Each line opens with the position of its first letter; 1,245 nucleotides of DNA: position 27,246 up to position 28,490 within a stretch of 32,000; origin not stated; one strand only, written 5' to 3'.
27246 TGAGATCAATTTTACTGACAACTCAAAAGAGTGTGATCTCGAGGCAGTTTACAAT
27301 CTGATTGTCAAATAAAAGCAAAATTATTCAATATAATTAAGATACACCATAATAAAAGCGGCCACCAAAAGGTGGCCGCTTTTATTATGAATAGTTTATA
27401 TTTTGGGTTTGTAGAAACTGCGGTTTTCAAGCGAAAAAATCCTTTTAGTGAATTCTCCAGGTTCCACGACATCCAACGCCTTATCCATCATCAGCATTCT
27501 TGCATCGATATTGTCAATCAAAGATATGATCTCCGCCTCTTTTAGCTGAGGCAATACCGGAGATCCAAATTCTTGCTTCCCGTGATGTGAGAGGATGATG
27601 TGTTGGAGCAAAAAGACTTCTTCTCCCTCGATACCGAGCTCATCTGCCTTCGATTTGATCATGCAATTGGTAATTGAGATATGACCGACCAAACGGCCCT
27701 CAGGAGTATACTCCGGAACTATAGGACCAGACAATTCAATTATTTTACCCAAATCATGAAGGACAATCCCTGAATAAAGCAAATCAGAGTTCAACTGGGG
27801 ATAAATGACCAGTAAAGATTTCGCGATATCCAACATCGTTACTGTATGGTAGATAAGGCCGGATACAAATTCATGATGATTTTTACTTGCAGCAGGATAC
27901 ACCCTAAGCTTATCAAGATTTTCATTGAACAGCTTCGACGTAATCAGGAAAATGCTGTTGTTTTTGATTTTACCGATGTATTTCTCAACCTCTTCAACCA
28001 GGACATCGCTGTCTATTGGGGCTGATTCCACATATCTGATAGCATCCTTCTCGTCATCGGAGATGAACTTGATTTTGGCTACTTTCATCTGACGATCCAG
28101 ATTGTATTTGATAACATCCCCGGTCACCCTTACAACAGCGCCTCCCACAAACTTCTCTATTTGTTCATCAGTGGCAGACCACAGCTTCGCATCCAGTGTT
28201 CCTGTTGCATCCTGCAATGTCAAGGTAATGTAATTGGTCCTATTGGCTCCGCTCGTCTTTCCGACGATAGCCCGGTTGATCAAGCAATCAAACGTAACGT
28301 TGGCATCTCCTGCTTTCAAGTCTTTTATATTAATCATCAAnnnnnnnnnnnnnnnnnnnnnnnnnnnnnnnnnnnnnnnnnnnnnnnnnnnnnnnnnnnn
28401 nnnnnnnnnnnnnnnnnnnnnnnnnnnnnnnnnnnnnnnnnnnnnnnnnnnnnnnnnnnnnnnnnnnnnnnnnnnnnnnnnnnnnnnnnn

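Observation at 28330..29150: Complete RecX-like regulator fused in frame to the C-terminus of a membrane-lipid glycosyltransferase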

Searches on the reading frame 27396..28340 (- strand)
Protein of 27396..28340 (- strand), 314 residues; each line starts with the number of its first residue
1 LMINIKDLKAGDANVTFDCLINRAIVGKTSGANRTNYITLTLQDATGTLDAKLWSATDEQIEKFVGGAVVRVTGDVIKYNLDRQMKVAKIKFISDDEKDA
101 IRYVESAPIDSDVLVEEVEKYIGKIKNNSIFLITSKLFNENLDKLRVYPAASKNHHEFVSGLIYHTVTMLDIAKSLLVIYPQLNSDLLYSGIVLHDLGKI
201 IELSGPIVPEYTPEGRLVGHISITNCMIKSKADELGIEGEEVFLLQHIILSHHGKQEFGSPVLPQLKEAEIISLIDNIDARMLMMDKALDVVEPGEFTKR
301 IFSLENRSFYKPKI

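Call 9: search_protein_families(library=pfam, proteins=[window:27396-28340:-], max_evalue=0.001)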
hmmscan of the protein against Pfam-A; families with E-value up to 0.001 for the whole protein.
window:27396-28340:- (314 aa): 2 families
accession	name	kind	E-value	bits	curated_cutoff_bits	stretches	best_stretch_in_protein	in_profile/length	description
PF01966.28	HD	-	3.3e-11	43.9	22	1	163-280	2-115/116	HD domain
PF01336.31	tRNA_anti-codon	-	1.2e-08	35.2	27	1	33-91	13-73/75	OB-fold nucleic acid binding domain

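Call 48: search_protein_families(library=ncbifam, proteins=[window:27396-28337:-], max_evalue=0.00001)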
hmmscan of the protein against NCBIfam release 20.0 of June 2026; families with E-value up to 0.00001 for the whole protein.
window:27396-28337:- (313 aa): 1 family
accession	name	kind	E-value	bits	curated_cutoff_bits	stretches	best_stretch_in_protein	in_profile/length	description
NF010007.0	PRK13480.1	equivalog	3.3e-113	377.9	460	1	3-312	4-311/314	3'-5' exoribonuclease YhaM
